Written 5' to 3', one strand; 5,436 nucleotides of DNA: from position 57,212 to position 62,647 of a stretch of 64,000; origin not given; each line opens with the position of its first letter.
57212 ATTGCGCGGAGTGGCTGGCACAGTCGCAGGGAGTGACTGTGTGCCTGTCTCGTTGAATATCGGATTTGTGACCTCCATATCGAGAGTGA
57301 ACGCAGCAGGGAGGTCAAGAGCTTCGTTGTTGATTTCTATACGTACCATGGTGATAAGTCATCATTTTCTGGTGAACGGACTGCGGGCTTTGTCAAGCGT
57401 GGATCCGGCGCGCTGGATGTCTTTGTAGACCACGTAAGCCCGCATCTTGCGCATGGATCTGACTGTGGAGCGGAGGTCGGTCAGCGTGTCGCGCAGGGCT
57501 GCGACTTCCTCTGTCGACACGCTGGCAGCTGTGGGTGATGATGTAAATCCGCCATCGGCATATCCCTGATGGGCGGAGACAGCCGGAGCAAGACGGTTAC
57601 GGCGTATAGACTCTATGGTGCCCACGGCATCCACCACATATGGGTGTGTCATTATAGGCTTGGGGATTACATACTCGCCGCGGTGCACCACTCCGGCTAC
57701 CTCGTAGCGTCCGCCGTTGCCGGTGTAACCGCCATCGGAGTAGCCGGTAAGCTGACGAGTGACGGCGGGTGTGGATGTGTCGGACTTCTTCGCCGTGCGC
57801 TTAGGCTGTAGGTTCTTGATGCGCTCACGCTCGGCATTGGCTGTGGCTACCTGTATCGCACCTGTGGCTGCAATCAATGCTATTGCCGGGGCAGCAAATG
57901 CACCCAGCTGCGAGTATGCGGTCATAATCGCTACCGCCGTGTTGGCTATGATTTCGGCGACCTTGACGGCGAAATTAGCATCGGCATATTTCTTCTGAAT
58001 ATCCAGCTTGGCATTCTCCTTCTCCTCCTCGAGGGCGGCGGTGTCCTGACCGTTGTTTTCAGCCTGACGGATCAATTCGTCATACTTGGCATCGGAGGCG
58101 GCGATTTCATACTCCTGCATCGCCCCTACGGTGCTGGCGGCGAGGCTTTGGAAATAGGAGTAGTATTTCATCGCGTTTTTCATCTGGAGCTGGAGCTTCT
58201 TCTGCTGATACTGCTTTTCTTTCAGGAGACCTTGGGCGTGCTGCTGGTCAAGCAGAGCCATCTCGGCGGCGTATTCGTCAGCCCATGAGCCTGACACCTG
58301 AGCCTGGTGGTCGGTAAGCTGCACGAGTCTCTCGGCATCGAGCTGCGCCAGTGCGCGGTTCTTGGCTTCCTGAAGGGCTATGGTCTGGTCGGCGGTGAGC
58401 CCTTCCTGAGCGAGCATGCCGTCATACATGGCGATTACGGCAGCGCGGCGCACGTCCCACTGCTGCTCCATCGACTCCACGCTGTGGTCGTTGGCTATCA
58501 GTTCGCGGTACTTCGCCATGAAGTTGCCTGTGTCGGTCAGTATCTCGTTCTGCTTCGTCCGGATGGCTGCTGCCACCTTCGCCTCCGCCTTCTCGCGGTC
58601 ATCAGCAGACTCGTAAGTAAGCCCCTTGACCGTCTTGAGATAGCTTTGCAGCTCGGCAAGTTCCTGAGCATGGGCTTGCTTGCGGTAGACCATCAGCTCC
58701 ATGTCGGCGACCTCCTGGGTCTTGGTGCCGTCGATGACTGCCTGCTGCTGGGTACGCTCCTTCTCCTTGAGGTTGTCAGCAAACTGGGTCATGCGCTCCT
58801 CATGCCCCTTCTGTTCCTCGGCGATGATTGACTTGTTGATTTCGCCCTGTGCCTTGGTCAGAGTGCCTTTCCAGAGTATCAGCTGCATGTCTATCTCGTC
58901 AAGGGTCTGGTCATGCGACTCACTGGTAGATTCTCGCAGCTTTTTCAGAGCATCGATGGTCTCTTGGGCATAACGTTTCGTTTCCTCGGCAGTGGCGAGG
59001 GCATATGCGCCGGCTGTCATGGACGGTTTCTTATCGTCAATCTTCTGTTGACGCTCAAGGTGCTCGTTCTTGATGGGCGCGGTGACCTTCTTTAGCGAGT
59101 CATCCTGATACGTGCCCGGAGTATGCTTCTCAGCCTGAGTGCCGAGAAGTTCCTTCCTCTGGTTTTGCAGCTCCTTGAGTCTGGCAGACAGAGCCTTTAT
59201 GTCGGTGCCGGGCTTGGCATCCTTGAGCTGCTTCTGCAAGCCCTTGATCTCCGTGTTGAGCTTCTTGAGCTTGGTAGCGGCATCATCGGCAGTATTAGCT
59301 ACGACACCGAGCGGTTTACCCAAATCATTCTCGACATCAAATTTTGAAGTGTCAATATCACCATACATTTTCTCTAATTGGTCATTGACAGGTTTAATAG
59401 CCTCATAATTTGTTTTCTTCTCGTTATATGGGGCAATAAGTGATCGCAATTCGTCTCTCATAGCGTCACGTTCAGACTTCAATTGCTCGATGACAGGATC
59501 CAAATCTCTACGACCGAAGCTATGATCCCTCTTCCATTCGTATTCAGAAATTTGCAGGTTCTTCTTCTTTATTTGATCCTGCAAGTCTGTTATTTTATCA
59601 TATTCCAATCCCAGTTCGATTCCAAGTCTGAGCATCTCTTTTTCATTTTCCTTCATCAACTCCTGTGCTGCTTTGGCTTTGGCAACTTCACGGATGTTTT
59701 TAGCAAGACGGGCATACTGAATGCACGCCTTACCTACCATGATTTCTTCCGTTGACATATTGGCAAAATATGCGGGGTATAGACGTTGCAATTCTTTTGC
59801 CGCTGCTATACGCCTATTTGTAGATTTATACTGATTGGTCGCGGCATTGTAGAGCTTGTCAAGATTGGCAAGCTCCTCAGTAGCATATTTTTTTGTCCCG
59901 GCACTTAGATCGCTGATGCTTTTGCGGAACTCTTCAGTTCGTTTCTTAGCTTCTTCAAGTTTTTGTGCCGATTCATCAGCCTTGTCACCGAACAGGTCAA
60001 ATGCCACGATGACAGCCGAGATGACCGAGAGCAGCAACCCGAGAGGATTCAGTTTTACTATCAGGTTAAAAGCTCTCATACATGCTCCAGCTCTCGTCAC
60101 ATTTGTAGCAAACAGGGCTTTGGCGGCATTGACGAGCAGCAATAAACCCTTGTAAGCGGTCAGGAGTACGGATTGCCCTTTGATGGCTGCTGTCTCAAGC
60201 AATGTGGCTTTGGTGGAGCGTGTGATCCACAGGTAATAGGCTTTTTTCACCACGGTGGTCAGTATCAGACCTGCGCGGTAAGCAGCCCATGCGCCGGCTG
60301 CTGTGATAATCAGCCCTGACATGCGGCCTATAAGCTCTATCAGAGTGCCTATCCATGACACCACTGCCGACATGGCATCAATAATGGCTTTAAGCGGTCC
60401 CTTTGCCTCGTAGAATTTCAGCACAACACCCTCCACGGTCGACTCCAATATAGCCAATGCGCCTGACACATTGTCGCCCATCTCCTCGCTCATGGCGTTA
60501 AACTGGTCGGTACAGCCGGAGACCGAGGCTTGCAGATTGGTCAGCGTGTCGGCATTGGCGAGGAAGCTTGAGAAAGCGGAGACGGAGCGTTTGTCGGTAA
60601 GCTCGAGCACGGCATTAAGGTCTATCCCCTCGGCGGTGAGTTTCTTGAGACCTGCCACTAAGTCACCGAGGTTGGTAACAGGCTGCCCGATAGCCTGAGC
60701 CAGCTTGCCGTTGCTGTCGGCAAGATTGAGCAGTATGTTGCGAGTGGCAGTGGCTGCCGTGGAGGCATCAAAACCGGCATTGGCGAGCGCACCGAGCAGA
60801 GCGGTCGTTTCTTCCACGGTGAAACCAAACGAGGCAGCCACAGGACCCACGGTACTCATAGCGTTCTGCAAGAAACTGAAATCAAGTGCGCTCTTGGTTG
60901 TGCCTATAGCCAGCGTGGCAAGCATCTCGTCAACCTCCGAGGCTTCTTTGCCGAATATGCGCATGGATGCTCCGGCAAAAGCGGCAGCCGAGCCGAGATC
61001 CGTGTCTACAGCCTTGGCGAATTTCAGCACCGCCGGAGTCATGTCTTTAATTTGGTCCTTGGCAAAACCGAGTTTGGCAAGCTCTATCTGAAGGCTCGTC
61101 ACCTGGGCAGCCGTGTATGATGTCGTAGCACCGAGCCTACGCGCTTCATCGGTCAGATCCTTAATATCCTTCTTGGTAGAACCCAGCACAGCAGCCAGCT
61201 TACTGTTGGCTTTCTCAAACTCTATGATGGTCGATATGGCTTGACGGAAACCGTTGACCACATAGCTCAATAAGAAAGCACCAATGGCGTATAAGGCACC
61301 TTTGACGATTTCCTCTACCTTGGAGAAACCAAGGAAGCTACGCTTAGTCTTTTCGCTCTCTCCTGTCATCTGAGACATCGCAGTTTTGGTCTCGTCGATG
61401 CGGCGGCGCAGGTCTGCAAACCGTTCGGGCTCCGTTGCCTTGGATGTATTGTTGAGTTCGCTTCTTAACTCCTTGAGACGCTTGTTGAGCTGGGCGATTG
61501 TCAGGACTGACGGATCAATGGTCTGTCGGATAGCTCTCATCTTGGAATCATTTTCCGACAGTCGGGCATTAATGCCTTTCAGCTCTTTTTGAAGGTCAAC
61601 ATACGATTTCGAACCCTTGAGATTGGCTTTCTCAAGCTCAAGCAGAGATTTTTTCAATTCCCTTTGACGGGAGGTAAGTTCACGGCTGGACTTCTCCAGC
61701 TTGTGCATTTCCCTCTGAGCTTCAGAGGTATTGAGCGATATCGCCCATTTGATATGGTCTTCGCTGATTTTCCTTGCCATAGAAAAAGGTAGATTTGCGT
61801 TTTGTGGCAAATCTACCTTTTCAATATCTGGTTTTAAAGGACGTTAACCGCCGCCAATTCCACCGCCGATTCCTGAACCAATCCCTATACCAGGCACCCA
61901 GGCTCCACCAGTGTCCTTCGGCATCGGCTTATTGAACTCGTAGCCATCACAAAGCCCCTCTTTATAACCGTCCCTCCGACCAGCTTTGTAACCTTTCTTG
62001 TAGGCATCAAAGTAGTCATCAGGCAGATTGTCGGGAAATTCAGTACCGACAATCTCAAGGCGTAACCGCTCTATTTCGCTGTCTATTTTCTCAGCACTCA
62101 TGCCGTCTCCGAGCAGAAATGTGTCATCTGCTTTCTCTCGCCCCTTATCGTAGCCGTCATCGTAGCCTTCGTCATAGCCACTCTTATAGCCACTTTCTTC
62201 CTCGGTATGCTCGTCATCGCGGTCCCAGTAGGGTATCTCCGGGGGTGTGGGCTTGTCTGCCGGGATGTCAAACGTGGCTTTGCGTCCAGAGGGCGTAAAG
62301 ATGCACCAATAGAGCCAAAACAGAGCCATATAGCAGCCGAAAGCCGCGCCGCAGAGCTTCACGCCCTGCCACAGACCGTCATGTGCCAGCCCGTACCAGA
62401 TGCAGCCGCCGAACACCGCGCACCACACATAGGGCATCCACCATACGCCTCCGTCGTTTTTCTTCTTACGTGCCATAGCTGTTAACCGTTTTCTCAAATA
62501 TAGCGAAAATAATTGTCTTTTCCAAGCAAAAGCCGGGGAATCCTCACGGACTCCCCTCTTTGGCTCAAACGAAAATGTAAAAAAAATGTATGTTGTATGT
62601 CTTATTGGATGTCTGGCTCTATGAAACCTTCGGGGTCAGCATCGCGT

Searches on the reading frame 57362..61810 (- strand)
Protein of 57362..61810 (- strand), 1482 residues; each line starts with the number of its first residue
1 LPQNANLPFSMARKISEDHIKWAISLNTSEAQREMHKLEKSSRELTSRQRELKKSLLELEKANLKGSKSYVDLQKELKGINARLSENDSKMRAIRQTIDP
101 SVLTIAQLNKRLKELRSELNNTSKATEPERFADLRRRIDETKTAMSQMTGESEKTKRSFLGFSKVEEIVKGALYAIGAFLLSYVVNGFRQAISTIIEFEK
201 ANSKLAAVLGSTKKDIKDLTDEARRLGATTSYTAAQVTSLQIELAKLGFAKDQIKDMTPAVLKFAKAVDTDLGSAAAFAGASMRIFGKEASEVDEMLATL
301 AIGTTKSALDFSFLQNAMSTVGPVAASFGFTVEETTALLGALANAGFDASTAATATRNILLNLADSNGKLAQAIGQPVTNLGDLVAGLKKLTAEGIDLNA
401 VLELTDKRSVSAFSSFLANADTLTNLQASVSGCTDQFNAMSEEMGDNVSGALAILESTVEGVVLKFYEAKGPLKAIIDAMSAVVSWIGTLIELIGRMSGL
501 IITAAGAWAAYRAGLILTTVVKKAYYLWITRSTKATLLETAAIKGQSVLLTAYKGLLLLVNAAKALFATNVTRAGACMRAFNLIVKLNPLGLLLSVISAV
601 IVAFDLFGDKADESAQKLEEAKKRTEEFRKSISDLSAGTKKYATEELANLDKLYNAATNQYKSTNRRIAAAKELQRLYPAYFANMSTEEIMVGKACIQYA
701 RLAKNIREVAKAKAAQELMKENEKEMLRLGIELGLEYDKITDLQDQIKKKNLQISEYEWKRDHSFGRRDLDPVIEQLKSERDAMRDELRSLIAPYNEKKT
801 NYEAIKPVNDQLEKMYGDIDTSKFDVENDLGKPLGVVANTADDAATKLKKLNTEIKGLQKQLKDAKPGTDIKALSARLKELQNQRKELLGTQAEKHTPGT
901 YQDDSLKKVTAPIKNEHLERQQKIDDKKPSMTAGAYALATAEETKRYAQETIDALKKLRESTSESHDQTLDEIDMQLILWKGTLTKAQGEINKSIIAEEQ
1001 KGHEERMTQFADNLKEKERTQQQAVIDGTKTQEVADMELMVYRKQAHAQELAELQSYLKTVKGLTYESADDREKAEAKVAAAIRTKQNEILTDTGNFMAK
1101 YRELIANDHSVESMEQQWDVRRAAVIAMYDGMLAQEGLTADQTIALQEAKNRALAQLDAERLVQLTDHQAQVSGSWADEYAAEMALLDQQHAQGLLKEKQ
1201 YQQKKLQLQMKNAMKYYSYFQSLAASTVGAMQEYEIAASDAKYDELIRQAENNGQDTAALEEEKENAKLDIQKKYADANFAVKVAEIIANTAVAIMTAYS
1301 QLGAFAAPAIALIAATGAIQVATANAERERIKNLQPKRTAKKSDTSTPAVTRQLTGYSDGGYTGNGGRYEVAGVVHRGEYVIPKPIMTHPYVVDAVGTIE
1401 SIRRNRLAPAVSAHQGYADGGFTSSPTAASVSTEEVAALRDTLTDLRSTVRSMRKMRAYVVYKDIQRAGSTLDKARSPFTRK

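Call 39: search_protein_families(library=phrogs, proteins=[window:57362-61810:-], max_evalue=0.001)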
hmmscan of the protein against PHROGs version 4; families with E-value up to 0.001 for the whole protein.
window:57362-61810:- (1482 aa): 25 families
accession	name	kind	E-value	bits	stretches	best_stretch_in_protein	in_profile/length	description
phrog_26705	-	unknown function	1.8e-97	328.6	1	182-483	290-594/1302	-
phrog_1533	-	tail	4.1e-52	178.1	1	29-634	106-709/1688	tail length tape measure protein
phrog_4704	-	tail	1.9e-48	166.6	1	28-518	54-558/625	tail length tape measure protein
phrog_28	-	tail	9.3e-43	148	1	37-1272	128-1194/1228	tail length tape measure protein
phrog_991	-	tail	5.7e-42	144.5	1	32-607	155-666/1966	tail length tape measure protein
phrog_1272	-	tail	1.8e-39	136.4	1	25-666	83-717/1606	tail length tape measure protein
phrog_167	-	tail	1.3e-36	126.8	1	27-655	111-762/1555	tail length tape measure protein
phrog_5218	-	unknown function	7.6e-36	124.7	1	30-712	47-755/1599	-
phrog_9696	-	tail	4e-34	118.6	1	138-374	32-260/1415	tail length tape measure protein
phrog_58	-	tail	3.1e-31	109.7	1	22-643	179-667/1544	tail length tape measure protein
phrog_25337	-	tail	2.4e-26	92.7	3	10-386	13-393/1456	tail length tape measure protein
phrog_28420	-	tail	4.8e-25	88.8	1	183-468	46-332/906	tail length tape measure protein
phrog_5493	-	tail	5.9e-25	88.8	1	172-364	51-239/1102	tail length tape measure protein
phrog_38390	-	tail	2.7e-24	86.3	1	178-509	43-376/1029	tail length tape measure protein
phrog_19074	-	unknown function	8.9e-22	77.9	1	170-493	132-472/1384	-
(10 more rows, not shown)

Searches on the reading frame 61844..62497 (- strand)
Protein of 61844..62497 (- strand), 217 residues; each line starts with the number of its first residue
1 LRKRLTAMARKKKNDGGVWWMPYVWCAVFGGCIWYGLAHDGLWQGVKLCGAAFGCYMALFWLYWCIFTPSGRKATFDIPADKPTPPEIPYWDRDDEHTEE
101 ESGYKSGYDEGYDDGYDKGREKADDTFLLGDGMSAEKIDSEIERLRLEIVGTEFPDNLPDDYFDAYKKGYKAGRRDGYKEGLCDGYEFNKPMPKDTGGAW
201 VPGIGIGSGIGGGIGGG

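Call 6: search_protein_families(library=pfam, proteins=[window:61844-62497:-], max_evalue=0.01)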
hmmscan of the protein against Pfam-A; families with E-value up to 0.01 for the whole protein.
window:61844-62497:- (217 aa): 1 family
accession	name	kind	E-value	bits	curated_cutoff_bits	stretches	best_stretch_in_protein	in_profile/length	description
PF09811.14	Yae1_N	-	0.00031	20.8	27.5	0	101-120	11-30/39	Essential protein Yae1, N terminal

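Call 39: search_protein_families(library=phrogs, proteins=[window:61844-62497:-], max_evalue=0.001)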
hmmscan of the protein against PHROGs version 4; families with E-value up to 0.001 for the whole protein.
window:61844-62497:- (217 aa): 2 families
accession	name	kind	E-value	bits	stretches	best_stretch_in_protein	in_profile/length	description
phrog_4785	-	unknown function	2e-06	29.2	0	141-190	26-75/94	-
phrog_21379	-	unknown function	0.00028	22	0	164-185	37-58/76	-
